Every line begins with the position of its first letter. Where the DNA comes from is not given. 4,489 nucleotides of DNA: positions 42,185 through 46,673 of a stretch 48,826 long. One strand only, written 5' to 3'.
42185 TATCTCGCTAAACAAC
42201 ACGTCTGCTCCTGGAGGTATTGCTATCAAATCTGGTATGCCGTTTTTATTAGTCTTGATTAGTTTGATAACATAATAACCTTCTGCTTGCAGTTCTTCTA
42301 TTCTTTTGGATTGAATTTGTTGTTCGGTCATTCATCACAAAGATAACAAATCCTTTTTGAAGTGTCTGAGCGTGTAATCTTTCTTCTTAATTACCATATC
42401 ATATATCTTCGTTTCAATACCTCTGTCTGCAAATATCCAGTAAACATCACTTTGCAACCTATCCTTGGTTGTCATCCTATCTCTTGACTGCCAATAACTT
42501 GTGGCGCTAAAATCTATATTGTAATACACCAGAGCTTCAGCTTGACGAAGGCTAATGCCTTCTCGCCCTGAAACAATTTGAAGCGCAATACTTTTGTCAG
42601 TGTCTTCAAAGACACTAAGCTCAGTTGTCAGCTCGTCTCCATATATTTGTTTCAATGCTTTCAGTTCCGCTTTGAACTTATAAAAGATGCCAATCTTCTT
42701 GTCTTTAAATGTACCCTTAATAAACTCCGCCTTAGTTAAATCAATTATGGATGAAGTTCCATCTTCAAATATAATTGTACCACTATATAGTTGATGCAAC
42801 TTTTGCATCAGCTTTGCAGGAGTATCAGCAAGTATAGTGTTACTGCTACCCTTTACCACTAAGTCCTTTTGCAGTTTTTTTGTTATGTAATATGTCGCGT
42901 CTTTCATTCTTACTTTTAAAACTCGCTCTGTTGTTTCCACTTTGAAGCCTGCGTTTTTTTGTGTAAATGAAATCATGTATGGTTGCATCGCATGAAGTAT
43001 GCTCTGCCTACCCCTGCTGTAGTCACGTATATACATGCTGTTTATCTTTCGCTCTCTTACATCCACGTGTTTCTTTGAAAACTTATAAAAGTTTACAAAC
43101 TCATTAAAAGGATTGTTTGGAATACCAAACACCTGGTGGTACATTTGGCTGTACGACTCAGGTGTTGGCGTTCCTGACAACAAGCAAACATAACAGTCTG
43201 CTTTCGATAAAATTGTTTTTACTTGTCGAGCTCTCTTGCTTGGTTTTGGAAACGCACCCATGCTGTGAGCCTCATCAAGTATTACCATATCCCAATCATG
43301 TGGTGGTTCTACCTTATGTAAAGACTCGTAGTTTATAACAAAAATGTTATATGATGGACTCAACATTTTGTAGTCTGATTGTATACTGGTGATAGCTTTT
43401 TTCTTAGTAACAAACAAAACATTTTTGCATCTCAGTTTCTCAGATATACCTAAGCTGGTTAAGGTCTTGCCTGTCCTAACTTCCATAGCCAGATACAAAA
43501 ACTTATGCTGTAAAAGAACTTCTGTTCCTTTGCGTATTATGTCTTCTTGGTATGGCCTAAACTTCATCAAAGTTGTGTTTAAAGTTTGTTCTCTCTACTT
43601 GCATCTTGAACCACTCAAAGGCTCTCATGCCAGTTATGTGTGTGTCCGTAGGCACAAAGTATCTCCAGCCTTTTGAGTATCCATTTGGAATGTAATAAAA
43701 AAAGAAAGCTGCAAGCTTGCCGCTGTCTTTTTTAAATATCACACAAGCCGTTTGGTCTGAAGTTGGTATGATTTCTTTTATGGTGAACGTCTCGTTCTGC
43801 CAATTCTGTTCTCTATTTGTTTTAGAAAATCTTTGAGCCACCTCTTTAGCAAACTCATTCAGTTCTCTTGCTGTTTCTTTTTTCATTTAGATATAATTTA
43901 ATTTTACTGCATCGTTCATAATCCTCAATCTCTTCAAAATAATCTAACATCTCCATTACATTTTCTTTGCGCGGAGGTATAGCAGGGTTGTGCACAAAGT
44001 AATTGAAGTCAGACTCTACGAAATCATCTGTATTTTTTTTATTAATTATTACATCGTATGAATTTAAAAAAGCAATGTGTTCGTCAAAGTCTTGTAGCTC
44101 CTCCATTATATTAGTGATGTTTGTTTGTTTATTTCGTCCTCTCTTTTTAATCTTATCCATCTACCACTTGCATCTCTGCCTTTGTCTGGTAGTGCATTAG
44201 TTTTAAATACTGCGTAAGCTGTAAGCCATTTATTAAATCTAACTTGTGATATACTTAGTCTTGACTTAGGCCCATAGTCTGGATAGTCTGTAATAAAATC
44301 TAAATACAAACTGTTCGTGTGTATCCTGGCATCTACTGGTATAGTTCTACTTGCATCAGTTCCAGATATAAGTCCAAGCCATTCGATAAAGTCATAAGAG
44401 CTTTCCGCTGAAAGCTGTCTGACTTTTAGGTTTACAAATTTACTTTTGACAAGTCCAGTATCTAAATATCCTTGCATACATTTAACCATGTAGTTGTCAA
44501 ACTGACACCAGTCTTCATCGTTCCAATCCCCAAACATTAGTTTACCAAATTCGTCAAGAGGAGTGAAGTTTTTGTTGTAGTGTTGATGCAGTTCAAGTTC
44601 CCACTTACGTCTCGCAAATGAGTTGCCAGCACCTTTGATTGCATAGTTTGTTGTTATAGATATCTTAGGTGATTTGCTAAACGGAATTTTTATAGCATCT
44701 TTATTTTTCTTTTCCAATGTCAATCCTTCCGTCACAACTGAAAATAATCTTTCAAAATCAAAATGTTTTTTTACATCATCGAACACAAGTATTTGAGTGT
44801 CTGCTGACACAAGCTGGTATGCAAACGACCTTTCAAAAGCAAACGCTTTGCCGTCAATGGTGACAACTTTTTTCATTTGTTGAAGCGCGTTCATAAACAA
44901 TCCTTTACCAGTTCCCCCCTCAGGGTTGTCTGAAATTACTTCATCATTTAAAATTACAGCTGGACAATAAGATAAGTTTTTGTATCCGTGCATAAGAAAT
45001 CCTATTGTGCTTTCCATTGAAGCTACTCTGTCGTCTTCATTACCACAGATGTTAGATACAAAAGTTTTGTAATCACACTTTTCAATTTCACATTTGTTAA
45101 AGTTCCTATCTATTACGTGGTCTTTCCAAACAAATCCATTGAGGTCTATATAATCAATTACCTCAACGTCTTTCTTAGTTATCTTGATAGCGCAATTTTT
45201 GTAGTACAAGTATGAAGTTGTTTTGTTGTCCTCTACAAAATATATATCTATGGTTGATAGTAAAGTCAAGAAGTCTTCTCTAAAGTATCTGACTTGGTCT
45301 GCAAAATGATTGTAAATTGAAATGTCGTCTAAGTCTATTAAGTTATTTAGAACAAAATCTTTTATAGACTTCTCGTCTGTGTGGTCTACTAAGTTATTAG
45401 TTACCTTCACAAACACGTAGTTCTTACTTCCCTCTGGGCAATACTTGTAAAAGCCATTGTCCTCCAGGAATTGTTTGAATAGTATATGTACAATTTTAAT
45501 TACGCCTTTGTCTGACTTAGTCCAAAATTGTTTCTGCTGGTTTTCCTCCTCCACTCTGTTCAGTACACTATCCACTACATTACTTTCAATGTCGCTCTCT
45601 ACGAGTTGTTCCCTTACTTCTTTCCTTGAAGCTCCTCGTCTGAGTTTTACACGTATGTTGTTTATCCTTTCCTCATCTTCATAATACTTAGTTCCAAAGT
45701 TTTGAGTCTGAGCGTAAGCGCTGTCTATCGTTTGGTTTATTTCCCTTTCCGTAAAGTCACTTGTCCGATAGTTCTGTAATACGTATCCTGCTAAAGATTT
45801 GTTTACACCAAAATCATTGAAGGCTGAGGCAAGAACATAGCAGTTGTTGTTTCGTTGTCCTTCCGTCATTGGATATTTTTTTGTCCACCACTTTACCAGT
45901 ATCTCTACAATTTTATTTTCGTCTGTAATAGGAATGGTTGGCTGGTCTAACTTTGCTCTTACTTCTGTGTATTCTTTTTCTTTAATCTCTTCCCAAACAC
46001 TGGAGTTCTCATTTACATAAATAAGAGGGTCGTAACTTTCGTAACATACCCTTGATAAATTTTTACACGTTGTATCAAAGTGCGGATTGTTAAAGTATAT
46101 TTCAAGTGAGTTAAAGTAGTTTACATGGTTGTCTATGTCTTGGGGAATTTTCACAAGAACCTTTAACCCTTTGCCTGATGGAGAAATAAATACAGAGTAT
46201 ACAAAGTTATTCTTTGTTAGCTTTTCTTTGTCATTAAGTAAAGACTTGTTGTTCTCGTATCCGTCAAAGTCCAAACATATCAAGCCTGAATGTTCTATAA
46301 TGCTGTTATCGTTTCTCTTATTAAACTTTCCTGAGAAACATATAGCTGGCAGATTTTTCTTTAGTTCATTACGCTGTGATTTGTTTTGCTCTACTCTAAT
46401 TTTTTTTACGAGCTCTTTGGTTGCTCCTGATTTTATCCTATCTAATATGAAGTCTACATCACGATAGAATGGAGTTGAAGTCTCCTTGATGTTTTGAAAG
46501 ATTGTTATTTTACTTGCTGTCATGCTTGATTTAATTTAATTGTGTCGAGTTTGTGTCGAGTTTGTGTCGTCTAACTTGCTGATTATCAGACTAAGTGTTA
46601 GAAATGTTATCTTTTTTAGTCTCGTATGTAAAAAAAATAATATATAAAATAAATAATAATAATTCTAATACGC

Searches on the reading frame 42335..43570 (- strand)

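Call 12: search_protein_families(library=phrogs, proteins=[window:42335-43570:-], max_evalue=0.001)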
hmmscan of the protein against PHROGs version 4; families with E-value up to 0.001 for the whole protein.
window:42335-43570:- (411 aa): 3 families
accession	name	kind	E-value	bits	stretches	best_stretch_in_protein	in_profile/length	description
phrog_62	-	DNA, RNA and nucleotide metabolism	2.8e-52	178.6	1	2-399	695-1128/1881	DNA helicase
phrog_16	-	DNA, RNA and nucleotide metabolism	1.8e-12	47.3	1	1-242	270-471/986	DNA helicase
phrog_2488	-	DNA, RNA and nucleotide metabolism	0.00029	20.7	0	64-107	148-190/579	DNA helicase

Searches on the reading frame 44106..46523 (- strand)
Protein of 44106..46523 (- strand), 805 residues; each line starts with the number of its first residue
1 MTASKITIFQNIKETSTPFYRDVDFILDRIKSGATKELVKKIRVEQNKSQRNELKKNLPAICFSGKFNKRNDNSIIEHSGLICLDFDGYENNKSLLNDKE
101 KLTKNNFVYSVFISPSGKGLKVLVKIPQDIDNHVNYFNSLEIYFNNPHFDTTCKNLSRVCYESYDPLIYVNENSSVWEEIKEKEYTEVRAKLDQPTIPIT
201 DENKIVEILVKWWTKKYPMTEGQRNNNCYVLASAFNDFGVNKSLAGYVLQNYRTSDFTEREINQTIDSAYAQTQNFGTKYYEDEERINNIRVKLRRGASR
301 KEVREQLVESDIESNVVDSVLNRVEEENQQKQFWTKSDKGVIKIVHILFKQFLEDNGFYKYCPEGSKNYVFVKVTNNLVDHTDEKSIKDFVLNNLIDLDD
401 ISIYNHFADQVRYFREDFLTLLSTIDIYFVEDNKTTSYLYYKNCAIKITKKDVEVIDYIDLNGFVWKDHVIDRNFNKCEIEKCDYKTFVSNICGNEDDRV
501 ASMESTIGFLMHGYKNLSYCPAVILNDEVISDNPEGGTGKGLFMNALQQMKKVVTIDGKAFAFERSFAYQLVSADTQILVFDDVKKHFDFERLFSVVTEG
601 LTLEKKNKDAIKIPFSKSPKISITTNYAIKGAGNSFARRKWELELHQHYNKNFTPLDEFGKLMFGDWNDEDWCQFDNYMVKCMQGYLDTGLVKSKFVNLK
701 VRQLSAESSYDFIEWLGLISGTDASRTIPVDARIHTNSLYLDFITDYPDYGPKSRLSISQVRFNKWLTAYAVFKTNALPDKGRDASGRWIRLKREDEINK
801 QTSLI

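Call 12: search_protein_families(library=phrogs, proteins=[window:44106-46523:-], max_evalue=0.001)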
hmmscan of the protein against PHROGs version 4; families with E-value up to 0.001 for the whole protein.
window:44106-46523:- (805 aa): 2 families
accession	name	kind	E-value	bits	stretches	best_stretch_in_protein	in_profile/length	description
phrog_28855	-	unknown function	0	1078.3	1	6-802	5-801/804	-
phrog_18375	-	DNA, RNA and nucleotide metabolism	4.4e-28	98.9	1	4-174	5-178/644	DNA primase/helicase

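Call 73: search_protein_families(library=pfam, proteins=[window:44106-46523:-], max_evalue=0.001)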
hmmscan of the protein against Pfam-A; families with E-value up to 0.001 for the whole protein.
window:44106-46523:- (805 aa): 4 families
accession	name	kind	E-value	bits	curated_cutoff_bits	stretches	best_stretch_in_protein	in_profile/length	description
PF08800.15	BT4734-like_N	-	1.9e-19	70.6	22.4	1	54-169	2-133/134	BT4734-like, N-terminal domain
PF19263.5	DUF5906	-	1.4e-06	29.4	27.6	1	535-626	5-101/114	Family of unknown function (DUF5906)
PF08708.16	PriCT_1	-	0.00025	21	21.1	1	216-275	5-67/67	Primase C terminal 1 (PriCT-1)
PF02881.24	SRP54_N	-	0.001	19.7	22.4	1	301-346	28-72/75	SRP54-type protein, helical bundle domain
